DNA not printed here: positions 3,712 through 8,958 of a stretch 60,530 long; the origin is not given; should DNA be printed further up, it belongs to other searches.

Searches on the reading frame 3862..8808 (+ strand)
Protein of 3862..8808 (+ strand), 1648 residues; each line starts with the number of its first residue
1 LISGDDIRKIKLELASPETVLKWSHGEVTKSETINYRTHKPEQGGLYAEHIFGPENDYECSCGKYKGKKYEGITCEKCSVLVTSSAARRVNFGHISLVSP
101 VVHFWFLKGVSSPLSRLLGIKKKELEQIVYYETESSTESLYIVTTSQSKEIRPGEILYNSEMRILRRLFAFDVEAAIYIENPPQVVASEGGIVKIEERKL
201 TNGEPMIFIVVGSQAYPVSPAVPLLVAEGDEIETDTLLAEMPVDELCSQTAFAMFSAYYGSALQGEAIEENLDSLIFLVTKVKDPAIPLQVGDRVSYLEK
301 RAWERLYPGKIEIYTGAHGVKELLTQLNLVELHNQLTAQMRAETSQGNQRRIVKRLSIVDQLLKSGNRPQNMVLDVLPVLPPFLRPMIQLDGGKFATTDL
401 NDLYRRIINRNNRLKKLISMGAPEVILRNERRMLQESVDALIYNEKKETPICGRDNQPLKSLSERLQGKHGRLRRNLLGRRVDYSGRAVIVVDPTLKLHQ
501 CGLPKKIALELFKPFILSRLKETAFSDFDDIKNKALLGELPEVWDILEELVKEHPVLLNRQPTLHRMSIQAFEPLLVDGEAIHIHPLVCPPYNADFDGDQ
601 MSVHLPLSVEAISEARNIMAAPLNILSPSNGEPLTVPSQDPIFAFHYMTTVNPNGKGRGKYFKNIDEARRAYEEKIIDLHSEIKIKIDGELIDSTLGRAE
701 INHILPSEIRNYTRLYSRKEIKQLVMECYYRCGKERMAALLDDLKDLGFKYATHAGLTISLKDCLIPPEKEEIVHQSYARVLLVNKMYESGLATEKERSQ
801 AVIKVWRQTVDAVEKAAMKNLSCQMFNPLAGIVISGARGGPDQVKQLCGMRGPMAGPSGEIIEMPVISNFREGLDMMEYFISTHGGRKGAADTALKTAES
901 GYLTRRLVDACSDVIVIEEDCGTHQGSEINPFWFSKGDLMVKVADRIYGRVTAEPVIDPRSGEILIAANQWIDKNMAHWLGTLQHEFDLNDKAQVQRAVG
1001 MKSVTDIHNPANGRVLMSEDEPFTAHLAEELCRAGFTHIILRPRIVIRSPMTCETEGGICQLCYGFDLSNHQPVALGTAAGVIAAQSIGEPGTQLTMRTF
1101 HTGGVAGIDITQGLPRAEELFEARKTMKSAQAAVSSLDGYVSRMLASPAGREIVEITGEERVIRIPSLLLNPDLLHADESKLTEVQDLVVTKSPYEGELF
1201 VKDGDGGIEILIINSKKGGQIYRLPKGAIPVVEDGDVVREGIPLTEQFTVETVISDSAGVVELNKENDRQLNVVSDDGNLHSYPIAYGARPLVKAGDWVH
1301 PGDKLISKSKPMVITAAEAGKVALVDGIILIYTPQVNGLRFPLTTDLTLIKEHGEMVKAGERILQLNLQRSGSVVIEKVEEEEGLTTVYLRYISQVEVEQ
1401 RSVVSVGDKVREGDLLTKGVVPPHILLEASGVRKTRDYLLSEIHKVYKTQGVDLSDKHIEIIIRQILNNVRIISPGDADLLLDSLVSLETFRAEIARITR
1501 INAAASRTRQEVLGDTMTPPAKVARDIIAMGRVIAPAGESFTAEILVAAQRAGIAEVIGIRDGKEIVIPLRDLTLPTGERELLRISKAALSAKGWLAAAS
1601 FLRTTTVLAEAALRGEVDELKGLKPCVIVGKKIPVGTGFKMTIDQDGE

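Call 43: search_protein_families(library=ncbifam, proteins=[window:3862-8808:+], max_evalue=0.00001)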
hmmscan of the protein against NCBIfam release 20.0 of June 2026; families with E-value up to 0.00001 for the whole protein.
window:3862-8808:+ (1648 aa): 12 families
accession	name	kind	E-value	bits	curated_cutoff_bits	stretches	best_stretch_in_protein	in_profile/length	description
TIGR02386.1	rpoC_TIGR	equivalog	0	1380.4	963.5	4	9-980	1-838/1147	DNA-directed RNA polymerase subunit beta'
NF011498.0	PRK14906.1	equivalog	0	1184.3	1437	5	314-974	258-927/1459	DNA-directed RNA polymerase subunit beta'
NF007172.0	PRK09603.1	equivalog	0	1065.6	5372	5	315-978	1569-2235/2890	DNA-directed RNA polymerase subunit beta/beta'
NF011417.0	PRK14844.1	equivalog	3.9e-276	919.9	4632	5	315-976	1612-2289/2839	DNA-directed RNA polymerase subunit beta/beta'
NF002729.0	PRK02625.1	equivalog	4.1e-186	620.3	1117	2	311-698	184-571/626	DNA-directed RNA polymerase subunit gamma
TIGR02387.1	rpoC1_cyan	equivalog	5.3e-184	613.3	975.9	2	313-719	180-589/619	DNA-directed RNA polymerase subunit gamma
NF002724.0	PRK02597.1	equivalog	4.4e-150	501.4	1878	4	714-981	13-279/1338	DNA-directed RNA polymerase subunit beta'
TIGR02388.1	rpoC2_cyan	equivalog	5.2e-142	474.7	467.4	4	714-980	5-269/1230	DNA-directed RNA polymerase subunit beta''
NF006336.0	PRK08566.1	equivalog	6.8e-90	302.5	819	3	367-515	205-354/883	DNA-directed RNA polymerase subunit A'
TIGR02390.1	RNA_pol_rpoA1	equivalog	5.3e-84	282.9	1042.55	3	366-516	199-350/867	DNA-directed RNA polymerase subunit A'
TIGR02389.1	RNA_pol_rpoA2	equivalog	2.1e-28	99.4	420.65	2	1074-1130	41-97/367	DNA-directed RNA polymerase subunit A''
NF011491.0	PRK14898.1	equivalog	2.7e-18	65.4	783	2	1096-1132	544-580/860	DNA-directed RNA polymerase subunit A''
